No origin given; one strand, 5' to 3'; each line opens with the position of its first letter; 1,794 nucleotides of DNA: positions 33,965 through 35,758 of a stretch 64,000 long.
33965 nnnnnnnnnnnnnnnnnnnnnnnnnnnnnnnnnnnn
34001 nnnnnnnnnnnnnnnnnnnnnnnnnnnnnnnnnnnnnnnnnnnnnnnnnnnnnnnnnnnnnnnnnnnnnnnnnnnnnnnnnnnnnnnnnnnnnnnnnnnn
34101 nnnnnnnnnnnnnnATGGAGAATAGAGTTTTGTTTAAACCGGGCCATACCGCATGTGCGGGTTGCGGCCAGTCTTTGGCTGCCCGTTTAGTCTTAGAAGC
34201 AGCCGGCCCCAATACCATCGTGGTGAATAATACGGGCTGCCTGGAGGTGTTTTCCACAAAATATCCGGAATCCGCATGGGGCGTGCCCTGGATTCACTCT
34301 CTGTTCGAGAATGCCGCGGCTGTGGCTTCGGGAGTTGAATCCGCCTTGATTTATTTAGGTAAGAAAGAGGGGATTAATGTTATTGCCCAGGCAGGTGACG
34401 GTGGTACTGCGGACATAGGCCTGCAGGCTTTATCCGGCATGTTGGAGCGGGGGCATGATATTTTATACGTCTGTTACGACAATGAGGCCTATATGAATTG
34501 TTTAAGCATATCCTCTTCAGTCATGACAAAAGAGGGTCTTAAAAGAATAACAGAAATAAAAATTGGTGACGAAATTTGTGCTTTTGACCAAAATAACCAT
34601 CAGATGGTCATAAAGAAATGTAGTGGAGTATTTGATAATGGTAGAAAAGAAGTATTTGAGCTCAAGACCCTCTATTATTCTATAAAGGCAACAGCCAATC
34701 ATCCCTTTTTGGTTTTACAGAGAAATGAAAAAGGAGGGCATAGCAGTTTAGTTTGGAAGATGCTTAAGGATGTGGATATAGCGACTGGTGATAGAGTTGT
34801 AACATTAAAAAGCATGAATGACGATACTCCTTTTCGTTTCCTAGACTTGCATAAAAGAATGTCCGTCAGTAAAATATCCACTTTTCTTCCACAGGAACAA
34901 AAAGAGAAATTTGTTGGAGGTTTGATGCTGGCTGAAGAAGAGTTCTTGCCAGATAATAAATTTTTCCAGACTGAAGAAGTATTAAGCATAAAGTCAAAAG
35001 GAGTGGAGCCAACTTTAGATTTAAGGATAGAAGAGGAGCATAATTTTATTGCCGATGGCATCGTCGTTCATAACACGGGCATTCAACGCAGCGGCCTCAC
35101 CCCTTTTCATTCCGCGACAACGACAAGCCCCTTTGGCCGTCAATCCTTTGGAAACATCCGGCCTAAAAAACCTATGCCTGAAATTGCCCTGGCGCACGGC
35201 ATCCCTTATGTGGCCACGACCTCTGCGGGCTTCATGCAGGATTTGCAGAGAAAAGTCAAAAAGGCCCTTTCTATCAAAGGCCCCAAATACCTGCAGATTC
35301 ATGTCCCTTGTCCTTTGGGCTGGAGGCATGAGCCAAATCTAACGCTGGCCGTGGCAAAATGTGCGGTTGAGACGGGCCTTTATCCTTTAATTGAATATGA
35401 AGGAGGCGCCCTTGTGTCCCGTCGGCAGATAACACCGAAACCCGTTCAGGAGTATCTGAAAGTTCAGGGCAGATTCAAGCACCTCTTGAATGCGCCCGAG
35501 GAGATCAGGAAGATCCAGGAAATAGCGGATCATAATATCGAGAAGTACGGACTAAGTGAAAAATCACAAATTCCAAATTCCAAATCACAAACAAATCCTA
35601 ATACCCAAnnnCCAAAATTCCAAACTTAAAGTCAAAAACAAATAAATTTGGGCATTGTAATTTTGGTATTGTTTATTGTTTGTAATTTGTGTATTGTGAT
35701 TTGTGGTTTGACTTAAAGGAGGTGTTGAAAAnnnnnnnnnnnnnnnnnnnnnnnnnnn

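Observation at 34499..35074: Mini-intein inserted in the TPP-binding motif of the pyruvate:ferredoxin oxidoreductase beta subunit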

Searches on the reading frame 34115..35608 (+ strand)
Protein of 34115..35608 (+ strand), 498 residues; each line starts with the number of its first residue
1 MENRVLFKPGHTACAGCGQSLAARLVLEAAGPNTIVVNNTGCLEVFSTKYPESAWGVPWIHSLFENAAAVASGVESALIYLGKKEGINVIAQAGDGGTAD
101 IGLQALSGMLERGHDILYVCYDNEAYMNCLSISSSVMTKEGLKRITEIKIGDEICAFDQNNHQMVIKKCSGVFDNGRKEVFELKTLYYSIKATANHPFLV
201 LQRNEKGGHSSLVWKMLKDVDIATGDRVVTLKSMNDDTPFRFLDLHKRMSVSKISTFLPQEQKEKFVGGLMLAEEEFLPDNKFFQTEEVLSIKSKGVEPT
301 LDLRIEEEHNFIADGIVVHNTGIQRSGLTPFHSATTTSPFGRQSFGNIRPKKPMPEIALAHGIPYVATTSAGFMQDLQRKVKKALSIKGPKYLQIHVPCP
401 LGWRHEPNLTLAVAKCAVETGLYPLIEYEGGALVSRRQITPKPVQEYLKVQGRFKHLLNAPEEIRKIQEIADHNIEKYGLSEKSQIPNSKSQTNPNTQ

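Call 3: search_protein_families(library=pfam, proteins=[window:34115-35608:+], max_evalue=1)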
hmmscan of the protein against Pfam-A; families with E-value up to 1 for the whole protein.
window:34115-35608:+ (498 aa): 6 families
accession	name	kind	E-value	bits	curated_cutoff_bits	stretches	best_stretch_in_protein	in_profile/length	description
PF02775.26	TPP_enzyme_C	-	4.1e-17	62.8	21.9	2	40-129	2-88/151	Thiamine pyrophosphate enzyme, C-terminal TPP binding domain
PF14890.11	Intein_splicing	-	2e-12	47.6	35.8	1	137-320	3-155/155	Intein splicing domain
PF01079.26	Hint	-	0.00017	21.7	29.7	1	126-232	10-117/213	Hint module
PF07591.16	PT-HINT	-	0.014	16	27.7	1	136-200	2-71/137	Pretoxin HINT domain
PF04424.19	MINDY_DUB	-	0.03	14.1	27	1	130-221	187-254/264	MINDY deubiquitinase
PF17816.7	PDZ_4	-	0.062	14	23.1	0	145-169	28-52/114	PDZ domain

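Call 4: search_protein_families(library=ncbifam, proteins=[window:34115-35608:+], max_evalue=1)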
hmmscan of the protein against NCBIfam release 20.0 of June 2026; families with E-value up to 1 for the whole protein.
window:34115-35608:+ (498 aa): 17 families
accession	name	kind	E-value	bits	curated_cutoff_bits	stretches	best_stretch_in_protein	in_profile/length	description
NF008819.1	PRK11865.1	equivalog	2.3e-112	375.1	405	2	3-131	10-136/300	pyruvate synthase subunit PorB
NF008818.0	PRK11864.1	subfamily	1.4e-94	316.6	405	2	318-477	132-291/300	3-methyl-2-oxobutanoate dehydrogenase subunit beta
NF045792.1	OxalOxredbeta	equivalog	2.3e-80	269.9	590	2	4-142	14-156/311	oxalate oxidoreductase subunit beta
NF045766.1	PhenlGlyoxDHPadI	equivalog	1.9e-62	211.5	700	2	315-476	268-431/443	NADH-dependent phenylglyoxylate dehydrogenase subunit beta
TIGR02176.1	pyruv_ox_red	equivalog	1.3e-13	49.7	911.35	2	311-476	986-1156/1167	pyruvate:ferredoxin (flavodoxin) oxidoreductase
NF005852.0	PRK07773.1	equivalog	2.2e-13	49.4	780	2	129-202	398-476/886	replicative DNA helicase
NF038098.1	GyrA_w_intein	exception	1.1e-10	40.1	1850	2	169-238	163-229/1232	intein-containing DNA gyrase subunit A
NF008820.0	PRK11866.1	equivalog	7.3e-10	38.7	402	2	27-129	37-128/287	2-oxoacid ferredoxin oxidoreductase subunit beta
TIGR02177.1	PorB_KorB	subfamily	2.3e-09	37.2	261.9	2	27-126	23-111/286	2-oxoacid:acceptor oxidoreductase, beta subunit, pyruvate/2-ketoisovalerate family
NF041171.1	Oxoac_fdxbeta_Archa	equivalog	1.2e-07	31.3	423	2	27-129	25-116/296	2-oxoacid:ferredoxin oxidoreductase subunit beta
TIGR01443.1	intein_Cterm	domain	1e-05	25.6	15.6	1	302-321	4-24/24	intein C-terminal splicing region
NF038162.1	RtcB_rel_intein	exception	2.3e-05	22.6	1150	1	300-324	557-582/961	intein-containing RtcB family protein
TIGR01445.1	intein_Nterm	domain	4.1e-05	24.5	24.5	1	129-200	1-83/83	intein N-terminal splicing region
NF007207.0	PRK09628.1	equivalog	4.2e-05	23.3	364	1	321-403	129-206/277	2-oxoglutarate ferredoxin oxidoreductase subunit beta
NF008821.0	PRK11869.1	equivalog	0.005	15.8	438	0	342-400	143-201/286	2-oxoacid ferredoxin oxidoreductase subunit beta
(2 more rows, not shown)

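Call 5: find_homologous_proteins(query=window:34115-35608:+, max_evalue=0.00001)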
Query window:34115-35608:+ (498 aa): 7999 proteins with E <= 0.00001 among 8000 candidates; the best 120 are listed.
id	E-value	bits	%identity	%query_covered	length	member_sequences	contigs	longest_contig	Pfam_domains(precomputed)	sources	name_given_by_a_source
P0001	3.0e-249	846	81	50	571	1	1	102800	PF02775.27,PF01079.26,PF14890.12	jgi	-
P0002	2.1e-244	830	81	49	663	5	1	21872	PF02775.27,PF01079.26,PF14890.12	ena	-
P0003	6.3e-244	828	79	50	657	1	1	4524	PF02775.27,PF01079.26,PF14890.12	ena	-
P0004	7.3e-242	821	100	73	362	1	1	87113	PF14890.12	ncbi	ncbi:MAG: hypothetical protein ABIG31_05360 [Candidatus Omnitrophota bacterium]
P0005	3.2e-238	809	70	54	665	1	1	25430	PF02775.27,PF14890.12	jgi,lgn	jgi:pyruvate/2-oxoacid:ferredoxin oxidoreductase beta subunit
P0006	1.1e-237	807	78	50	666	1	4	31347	PF02775.27,PF14890.12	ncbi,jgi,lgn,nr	ncbi:MAG: hypothetical protein FJZ09_05195 [Candidatus Omnitrophica bacterium]|nr:hypothetical prote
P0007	3.1e-237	806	74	52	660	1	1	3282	PF02775.27,PF01079.26,PF14890.12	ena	-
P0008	9.8e-237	804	77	50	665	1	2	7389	PF07591.16,PF02775.27,PF01079.26,PF14890.12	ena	-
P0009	1.4e-236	804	75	50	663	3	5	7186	PF02775.27,PF01079.26,PF14890.12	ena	-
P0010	1.8e-236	803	81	49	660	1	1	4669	PF02775.27,PF01079.26,PF14890.12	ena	-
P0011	5.6e-236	802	77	52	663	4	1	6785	PF02775.27,PF01079.26,PF14890.12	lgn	-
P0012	6.0e-236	802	79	50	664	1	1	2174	PF02775.27,PF01079.26,PF14890.12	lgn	-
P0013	7.1e-236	801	77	50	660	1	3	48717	PF02775.27,PF01079.26,PF14890.12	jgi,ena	-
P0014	4.9e-234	795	73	52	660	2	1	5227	PF02775.27,PF01079.26,PF14890.12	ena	-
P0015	8.0e-234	795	72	52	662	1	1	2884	PF02775.27,PF01079.26,PF14890.12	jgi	-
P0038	1.7e-224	764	71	96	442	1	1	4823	PF07591.16,PF02775.27,PF01079.26,PF14890.12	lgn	-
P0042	6.9e-222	755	73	49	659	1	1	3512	PF02775.27,PF14528.12,PF14890.12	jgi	jgi:pyruvate/2-oxoacid:ferredoxin oxidoreductase beta subunit/intein/homing endonuclease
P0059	3.1e-205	700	70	49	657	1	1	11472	PF02775.27,PF14528.12,PF14890.12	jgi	jgi:pyruvate/2-oxoacid:ferredoxin oxidoreductase beta subunit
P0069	2.8e-192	658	68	48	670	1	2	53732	PF02775.27,PF14528.12,PF14890.12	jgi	-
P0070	2.6e-191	654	75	42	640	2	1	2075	PF02775.27,PF14528.12,PF14890.12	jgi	jgi:pyruvate/2-oxoacid:ferredoxin oxidoreductase beta subunit/intein/homing endonuclease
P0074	1.6e-179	616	58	48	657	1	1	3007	PF02775.27,PF14528.12,PF01079.26,PF14890.12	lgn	-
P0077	1.7e-176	606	63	48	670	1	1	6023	PF02775.27,PF14528.12,PF14890.12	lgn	-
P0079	4.0e-172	591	62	48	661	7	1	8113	PF02775.27,PF14528.12,PF14890.12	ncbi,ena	-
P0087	1.9e-161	556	62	48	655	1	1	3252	PF02775.27,PF14528.12,PF14890.12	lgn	-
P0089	6.9e-161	554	61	48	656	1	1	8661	PF02775.27,PF14528.12,PF14890.12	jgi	-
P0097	5.8e-158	545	64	48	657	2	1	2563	PF02775.27,PF14528.12,PF14890.12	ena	-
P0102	1.1e-157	544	63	48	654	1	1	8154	PF02775.27,PF14528.12,PF14890.12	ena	-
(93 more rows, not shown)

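Call 15: search_protein_families(library=pfam, proteins=[P0003, P0002, P0005, P0042, P0001, P0038], max_evalue=0.1)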
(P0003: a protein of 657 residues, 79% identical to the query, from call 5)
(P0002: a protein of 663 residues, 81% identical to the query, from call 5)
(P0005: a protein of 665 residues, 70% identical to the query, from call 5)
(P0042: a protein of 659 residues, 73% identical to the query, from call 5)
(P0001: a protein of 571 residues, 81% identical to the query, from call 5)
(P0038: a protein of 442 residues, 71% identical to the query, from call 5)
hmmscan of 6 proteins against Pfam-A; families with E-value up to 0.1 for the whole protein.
P0003 (657 aa): 7 families
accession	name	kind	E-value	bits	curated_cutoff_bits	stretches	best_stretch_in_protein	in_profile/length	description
PF02775.26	TPP_enzyme_C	-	2.6e-17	63.4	21.9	2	40-129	2-88/151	Thiamine pyrophosphate enzyme, C-terminal TPP binding domain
PF14890.11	Intein_splicing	-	7.4e-14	52.3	35.8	1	136-495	2-155/155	Intein splicing domain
PF01079.26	Hint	-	3.3e-06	27.3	29.7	1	126-248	10-134/213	Hint module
PF07591.16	PT-HINT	-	7e-05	23.5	27.7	1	135-200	1-71/137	Pretoxin HINT domain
PF14528.11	LAGLIDADG_3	-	0.00074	20.2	22.5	1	357-408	1-55/82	LAGLIDADG-like domain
PF21166.2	LSM12_LSM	-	0.039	14.1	29.5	1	146-170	16-40/60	LSM12, LSM domain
PF13403.11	Hint_2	-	0.041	14.7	28.4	0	129-165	2-38/147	Hint domain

P0002 (663 aa): 6 families
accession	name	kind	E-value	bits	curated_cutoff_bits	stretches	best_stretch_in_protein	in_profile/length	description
PF02775.26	TPP_enzyme_C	-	8.1e-18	65.1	21.9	2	40-129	2-88/151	Thiamine pyrophosphate enzyme, C-terminal TPP binding domain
PF14890.11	Intein_splicing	-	9.9e-15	55.1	35.8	1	136-495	2-155/155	Intein splicing domain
PF01079.26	Hint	-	1.4e-05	25.3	29.7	1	126-230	10-117/213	Hint module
PF07591.16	PT-HINT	-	6.8e-05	23.6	27.7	1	135-200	1-71/137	Pretoxin HINT domain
PF13403.11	Hint_2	-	0.0073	17.1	28.4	0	129-165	2-38/147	Hint domain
PF14528.11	LAGLIDADG_3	-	0.034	14.8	22.5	0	357-400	1-48/82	LAGLIDADG-like domain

P0005 (665 aa): 5 families
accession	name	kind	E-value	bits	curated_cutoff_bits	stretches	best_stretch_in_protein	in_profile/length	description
PF02775.26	TPP_enzyme_C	-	1e-15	58.3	21.9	2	40-128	2-87/151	Thiamine pyrophosphate enzyme, C-terminal TPP binding domain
PF14890.11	Intein_splicing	-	6.1e-14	52.5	35.8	1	147-494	17-155/155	Intein splicing domain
PF07591.16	PT-HINT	-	0.00092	19.9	27.7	1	135-201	1-72/137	Pretoxin HINT domain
PF01079.26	Hint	-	0.0078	16.3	29.7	1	126-232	10-119/213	Hint module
PF14528.11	LAGLIDADG_3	-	0.024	15.4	22.5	0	357-396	2-45/82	LAGLIDADG-like domain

P0042 (659 aa): 5 families
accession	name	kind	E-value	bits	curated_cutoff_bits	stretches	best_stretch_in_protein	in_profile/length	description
PF02775.26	TPP_enzyme_C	-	1e-18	68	21.9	2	40-129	2-88/151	Thiamine pyrophosphate enzyme, C-terminal TPP binding domain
PF14890.11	Intein_splicing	-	3.9e-14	53.2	35.8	1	136-494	2-155/155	Intein splicing domain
PF14528.11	LAGLIDADG_3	-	3.3e-06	27.7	22.5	1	357-420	2-67/82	LAGLIDADG-like domain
PF01079.26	Hint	-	0.00059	19.9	29.7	1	126-230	10-117/213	Hint module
PF07591.16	PT-HINT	-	0.0017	19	27.7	1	135-200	1-71/137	Pretoxin HINT domain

P0001 (571 aa): 6 families
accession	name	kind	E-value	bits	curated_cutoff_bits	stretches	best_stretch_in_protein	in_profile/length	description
PF02775.26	TPP_enzyme_C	-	4.2e-17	62.8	21.9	2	40-134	2-93/151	Thiamine pyrophosphate enzyme, C-terminal TPP binding domain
PF14890.11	Intein_splicing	-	1.9e-13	50.9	35.8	1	136-408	2-155/155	Intein splicing domain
PF01079.26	Hint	-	5.5e-06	26.6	29.7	1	126-247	10-133/213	Hint module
PF07591.16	PT-HINT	-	0.00021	22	27.7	1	135-200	1-71/137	Pretoxin HINT domain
PF13403.11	Hint_2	-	0.015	16.1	28.4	0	129-165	2-38/147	Hint domain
PF21166.2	LSM12_LSM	-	0.059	13.5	29.5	0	146-170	16-40/60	LSM12, LSM domain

P0038 (442 aa): 6 families
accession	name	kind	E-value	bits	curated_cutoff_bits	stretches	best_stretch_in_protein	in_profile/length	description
PF02775.26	TPP_enzyme_C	-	2.2e-16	60.4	21.9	2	40-129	2-88/151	Thiamine pyrophosphate enzyme, C-terminal TPP binding domain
PF14890.11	Intein_splicing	-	2.2e-12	47.5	35.8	1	136-278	2-155/155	Intein splicing domain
PF01079.26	Hint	-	8.4e-06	26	29.7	1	126-255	10-140/213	Hint module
PF07591.16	PT-HINT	-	9.7e-06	26.3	27.7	1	135-278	1-136/137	Pretoxin HINT domain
PF13403.11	Hint_2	-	0.055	14.3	28.4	0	129-165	2-38/147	Hint domain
PF12886.12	TORC_C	-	0.087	13.6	26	0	104-147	19-63/75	Transducer of regulated CREB activity, C terminus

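Call 42: find_encoding_contigs(protein=P0004, flank=4000, max_places=3)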
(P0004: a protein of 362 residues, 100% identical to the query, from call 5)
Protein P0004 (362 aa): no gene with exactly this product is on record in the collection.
